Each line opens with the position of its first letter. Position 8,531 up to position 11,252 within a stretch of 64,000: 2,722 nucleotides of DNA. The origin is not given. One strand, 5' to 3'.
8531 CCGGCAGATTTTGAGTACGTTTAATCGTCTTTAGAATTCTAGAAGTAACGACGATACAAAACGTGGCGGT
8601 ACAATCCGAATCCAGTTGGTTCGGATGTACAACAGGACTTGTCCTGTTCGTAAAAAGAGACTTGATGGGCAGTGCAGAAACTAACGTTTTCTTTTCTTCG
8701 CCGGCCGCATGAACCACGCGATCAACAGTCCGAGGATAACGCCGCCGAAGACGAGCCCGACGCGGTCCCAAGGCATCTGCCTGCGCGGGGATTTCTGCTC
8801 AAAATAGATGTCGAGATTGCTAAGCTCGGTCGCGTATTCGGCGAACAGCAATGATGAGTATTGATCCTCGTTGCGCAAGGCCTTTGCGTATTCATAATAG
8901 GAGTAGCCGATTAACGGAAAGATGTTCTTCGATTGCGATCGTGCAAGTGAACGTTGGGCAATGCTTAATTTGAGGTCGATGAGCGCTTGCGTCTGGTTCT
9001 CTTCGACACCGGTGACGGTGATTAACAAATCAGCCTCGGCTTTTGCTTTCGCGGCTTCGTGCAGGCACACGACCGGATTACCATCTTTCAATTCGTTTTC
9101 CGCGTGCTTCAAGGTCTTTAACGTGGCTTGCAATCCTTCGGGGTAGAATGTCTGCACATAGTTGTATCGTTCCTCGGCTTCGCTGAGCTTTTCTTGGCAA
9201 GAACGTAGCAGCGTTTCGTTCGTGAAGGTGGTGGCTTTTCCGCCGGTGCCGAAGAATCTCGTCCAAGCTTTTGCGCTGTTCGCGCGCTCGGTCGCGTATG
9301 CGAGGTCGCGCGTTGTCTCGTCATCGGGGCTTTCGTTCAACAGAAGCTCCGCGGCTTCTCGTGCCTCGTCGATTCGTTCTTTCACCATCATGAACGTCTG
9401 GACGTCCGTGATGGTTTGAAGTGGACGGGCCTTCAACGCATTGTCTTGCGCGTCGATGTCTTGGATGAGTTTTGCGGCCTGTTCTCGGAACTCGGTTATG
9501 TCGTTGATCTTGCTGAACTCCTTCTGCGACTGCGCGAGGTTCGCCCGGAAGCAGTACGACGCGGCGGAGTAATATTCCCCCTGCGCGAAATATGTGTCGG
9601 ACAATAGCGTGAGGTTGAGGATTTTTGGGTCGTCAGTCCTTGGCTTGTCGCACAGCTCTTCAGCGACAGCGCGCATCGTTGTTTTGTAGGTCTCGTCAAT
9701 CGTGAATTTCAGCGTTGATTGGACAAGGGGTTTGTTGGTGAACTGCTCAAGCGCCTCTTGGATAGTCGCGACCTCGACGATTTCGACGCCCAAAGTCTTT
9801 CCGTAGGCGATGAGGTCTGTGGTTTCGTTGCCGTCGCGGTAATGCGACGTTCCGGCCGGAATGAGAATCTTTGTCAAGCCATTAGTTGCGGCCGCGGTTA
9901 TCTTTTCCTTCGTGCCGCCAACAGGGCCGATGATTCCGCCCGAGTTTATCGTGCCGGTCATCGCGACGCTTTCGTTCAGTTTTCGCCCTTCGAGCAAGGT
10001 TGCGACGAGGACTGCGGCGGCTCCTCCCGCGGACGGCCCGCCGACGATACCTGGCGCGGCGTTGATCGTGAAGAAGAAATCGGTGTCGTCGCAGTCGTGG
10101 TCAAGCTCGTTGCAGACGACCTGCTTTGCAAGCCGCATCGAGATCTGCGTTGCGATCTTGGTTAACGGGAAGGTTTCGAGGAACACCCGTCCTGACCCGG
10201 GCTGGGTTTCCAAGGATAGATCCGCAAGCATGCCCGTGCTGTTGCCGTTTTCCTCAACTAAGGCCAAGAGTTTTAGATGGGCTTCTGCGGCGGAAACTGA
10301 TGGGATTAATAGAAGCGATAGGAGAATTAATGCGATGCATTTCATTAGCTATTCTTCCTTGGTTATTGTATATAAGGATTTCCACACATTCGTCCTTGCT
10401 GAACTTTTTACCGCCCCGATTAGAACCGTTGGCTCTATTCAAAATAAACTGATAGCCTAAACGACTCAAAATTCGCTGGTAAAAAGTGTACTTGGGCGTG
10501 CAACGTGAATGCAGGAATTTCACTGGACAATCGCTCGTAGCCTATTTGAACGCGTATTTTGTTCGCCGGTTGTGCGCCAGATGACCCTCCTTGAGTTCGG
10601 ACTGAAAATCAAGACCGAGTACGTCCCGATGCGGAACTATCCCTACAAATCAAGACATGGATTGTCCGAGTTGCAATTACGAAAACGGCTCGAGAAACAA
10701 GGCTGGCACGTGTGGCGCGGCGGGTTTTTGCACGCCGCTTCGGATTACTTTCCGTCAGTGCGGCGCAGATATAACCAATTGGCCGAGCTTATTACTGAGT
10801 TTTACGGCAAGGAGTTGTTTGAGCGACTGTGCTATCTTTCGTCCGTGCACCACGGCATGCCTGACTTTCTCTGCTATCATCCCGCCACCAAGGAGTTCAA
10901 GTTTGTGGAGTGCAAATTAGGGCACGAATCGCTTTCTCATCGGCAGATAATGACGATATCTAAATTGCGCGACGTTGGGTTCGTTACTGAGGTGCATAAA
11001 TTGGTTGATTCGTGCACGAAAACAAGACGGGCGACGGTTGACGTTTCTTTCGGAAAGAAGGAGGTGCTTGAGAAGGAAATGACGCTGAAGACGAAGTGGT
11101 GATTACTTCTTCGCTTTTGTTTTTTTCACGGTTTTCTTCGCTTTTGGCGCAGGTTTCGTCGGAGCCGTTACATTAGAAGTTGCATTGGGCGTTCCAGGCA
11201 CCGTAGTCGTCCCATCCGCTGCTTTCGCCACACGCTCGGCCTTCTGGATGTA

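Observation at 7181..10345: Extracellular proteolysis cluster: Kazal-type inhibitor lipoprotein, MBL-fold lipoprotein and Lon-like S16 ectoprotease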

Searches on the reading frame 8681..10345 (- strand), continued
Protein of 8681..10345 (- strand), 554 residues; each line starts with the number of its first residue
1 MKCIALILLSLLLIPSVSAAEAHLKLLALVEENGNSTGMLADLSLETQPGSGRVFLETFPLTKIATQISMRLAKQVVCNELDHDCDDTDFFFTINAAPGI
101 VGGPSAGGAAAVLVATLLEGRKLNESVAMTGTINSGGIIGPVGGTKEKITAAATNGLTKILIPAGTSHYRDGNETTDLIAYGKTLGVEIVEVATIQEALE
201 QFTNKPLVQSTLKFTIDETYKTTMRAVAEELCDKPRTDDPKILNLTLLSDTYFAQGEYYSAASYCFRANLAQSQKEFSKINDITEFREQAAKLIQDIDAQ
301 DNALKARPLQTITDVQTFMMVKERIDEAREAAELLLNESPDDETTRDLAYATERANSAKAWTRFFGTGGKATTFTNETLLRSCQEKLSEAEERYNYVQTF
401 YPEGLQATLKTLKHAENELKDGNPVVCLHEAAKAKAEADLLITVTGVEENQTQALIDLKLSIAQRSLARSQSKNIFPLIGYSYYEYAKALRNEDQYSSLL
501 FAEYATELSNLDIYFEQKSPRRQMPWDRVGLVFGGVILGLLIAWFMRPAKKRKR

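Call 84: search_solved_structures(query=L037:11946-12824:+, max_evalue=0.001)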
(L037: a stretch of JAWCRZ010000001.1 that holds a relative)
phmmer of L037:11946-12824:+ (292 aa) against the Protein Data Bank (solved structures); distinct sequences matched with E-value up to 0.001: 3.
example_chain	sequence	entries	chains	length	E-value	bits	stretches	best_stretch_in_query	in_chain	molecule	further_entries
1byr_A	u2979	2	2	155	5.4e-12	48.8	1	164-284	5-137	PROTEIN (ENDONUCLEASE)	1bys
4ggj_A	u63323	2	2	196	4e-07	32.9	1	175-290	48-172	Mitochondrial cardiolipin hydrolase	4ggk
9lkx_K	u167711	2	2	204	2.3e-06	30.4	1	174-290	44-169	Mitochondrial cardiolipin hydrolase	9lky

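Call 85: search_solved_structures(query=L026:11131-11592:+, max_evalue=0.001)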
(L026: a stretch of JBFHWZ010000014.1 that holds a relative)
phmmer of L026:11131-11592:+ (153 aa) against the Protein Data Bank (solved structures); distinct sequences matched with E-value up to 0.001: 6.
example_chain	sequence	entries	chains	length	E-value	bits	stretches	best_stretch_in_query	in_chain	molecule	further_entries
1byr_A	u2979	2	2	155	4.2e-19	71.8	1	18-150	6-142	PROTEIN (ENDONUCLEASE)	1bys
4ggj_A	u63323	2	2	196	2.4e-14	56.3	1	24-152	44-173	Mitochondrial cardiolipin hydrolase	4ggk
9lkx_K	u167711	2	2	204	4.2e-13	52.3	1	25-152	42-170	Mitochondrial cardiolipin hydrolase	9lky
6ehi_A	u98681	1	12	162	2.7e-07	33.5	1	20-133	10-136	Nuclease NucT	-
4gel_A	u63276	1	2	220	8.7e-05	25.4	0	17-110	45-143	Mitochondrial cardiolipin hydrolase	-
4gem_A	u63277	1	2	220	0.0005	22.9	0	18-110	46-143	Mitochondrial cardiolipin hydrolase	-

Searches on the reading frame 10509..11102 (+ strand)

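Call 3: search_protein_families(library=pfam, proteins=[window:10509-11102:+], max_evalue=0.1)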
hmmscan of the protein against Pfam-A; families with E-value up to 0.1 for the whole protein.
window:10509-11102:+ (197 aa): 2 families
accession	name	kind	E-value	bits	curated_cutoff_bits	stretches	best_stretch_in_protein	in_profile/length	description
PF08774.17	VRR_NUC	-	6.7e-07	29.8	23.8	1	102-162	44-111/116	VRR-NUC domain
PF24824.1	PH_SPT16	-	0.095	13.1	23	0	137-193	60-116/129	FACT complex subunit SPT16 PH-like domain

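Call 4: search_protein_families(library=ncbifam, proteins=[window:10509-11102:+], max_evalue=0.1)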
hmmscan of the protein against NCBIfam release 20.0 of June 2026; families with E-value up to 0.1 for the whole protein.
window:10509-11102:+ (197 aa): 0 families
